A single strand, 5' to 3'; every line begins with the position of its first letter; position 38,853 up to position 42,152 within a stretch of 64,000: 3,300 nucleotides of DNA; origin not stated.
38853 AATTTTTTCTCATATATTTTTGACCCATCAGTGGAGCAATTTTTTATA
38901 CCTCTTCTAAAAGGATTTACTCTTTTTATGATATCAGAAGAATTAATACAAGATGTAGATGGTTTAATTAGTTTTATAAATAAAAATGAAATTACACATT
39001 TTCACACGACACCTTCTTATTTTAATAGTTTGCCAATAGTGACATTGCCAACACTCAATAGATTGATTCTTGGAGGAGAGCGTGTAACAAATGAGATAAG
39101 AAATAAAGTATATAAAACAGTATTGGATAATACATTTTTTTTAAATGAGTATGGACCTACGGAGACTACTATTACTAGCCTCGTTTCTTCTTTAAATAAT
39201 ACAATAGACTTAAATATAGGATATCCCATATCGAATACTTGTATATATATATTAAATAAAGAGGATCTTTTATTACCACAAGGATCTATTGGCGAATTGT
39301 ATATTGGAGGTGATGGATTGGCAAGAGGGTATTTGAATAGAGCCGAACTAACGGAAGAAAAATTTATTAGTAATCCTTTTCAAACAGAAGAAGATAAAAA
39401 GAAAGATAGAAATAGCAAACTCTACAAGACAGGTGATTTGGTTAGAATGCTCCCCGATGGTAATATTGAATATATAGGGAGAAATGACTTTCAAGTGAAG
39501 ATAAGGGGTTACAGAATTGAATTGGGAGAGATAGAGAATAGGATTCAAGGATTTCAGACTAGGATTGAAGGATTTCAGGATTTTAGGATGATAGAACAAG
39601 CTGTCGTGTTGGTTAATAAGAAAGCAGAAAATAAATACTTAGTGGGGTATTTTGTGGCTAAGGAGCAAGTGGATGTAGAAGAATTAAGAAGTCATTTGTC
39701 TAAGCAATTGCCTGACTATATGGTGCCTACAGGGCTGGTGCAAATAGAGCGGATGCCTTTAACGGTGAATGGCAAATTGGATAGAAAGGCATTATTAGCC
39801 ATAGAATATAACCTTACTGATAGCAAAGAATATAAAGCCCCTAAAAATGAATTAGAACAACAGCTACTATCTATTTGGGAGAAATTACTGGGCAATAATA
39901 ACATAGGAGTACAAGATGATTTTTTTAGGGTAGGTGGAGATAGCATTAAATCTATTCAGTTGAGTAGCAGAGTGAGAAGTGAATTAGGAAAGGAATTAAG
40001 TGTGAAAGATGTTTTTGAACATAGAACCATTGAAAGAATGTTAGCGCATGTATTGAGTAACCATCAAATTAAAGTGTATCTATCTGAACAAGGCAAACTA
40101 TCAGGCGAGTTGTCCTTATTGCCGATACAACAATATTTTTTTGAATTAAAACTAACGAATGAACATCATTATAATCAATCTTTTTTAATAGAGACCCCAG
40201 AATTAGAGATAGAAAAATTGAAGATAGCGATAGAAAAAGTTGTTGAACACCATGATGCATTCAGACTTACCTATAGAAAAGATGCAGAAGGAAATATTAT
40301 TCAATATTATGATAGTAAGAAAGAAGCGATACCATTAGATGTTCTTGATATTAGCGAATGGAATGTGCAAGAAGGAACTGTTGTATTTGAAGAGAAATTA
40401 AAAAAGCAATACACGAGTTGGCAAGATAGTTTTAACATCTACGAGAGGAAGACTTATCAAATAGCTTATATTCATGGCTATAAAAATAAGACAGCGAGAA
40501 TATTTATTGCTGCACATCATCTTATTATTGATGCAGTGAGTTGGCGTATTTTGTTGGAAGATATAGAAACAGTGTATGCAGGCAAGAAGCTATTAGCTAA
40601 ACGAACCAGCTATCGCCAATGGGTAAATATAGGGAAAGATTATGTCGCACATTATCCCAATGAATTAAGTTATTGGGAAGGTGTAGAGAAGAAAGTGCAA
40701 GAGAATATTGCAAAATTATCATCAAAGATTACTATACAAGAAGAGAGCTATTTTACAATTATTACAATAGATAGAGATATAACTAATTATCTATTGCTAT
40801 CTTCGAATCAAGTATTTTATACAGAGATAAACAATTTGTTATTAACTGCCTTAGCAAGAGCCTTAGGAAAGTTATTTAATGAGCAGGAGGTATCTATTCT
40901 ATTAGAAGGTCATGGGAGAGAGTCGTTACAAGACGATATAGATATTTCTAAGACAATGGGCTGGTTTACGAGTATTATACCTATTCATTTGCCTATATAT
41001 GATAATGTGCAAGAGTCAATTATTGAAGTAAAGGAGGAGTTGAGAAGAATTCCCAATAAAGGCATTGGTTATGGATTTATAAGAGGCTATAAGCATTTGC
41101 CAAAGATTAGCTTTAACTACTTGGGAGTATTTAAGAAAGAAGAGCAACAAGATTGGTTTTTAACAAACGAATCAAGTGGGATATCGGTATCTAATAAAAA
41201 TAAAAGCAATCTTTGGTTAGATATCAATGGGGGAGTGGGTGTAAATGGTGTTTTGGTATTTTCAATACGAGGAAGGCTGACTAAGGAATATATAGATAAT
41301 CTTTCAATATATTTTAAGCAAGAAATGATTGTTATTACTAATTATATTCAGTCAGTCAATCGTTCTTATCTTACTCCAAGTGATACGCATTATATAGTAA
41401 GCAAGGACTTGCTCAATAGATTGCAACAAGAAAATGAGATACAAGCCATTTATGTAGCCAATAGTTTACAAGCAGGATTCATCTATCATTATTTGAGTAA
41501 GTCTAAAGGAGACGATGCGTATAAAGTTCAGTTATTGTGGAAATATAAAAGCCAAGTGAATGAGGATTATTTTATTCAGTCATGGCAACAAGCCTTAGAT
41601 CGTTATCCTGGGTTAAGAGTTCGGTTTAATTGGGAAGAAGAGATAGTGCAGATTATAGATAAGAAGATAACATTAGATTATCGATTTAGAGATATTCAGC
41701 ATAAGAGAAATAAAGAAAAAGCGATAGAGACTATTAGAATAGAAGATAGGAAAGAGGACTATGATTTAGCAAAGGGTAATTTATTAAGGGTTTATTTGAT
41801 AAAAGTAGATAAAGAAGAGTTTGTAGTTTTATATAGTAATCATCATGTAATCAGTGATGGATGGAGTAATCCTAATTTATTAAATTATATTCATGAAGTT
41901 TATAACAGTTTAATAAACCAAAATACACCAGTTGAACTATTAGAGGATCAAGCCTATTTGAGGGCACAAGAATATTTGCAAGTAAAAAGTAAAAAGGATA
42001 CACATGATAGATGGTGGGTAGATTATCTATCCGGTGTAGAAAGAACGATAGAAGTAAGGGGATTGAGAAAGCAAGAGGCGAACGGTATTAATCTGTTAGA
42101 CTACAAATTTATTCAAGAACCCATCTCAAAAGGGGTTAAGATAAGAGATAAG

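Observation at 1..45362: Open-ended >45-kb NRPS reading frame (15,119 codons, 11 modules, still incomplete at the 5' edge)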

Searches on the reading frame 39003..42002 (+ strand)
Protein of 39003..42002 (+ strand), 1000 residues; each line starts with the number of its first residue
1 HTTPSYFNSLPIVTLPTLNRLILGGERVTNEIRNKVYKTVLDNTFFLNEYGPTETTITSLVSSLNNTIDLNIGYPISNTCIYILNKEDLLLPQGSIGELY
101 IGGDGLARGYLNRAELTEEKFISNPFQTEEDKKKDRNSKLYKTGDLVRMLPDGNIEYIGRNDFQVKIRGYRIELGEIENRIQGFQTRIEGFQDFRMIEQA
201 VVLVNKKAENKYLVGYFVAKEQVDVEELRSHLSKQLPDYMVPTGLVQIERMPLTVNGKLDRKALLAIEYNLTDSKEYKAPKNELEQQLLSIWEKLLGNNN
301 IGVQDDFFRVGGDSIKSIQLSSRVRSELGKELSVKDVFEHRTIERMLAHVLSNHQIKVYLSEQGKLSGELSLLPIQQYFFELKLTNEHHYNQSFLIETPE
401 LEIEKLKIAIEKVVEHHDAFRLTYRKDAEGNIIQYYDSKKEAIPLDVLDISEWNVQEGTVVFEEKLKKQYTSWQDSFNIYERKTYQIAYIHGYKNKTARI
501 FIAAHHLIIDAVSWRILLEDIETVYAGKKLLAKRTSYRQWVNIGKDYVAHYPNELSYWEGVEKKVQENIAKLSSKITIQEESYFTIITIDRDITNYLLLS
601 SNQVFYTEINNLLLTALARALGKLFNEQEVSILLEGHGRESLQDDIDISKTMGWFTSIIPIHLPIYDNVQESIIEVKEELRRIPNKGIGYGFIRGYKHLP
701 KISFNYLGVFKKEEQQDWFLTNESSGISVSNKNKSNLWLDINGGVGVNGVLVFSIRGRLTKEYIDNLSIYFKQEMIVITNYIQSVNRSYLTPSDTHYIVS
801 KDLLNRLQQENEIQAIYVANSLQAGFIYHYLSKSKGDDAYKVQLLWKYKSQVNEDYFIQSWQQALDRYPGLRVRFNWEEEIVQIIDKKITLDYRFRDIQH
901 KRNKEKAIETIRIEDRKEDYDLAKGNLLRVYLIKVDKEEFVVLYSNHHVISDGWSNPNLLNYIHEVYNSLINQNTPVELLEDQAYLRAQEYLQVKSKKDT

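Call 7: search_protein_families(library=pfam, proteins=[window:39003-42002:+], max_evalue=0.00001)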
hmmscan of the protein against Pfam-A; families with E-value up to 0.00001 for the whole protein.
window:39003-42002:+ (1000 aa): 4 families
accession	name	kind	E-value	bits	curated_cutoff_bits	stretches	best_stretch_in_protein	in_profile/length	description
PF00668.25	Condensation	-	5.7e-84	282.9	30.6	2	368-789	3-444/456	Condensation domain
PF00550.31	PP-binding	-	6.4e-15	55.6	20.8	1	286-350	1-67/67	Phosphopantetheine attachment site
PF00501.34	AMP-binding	-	1e-14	54.6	29.9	1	15-111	285-384/384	AMP-binding enzyme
PF13193.12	AMP-binding_C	-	9.4e-07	30.1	24.5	1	198-258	13-76/76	AMP-binding enzyme C-terminal domain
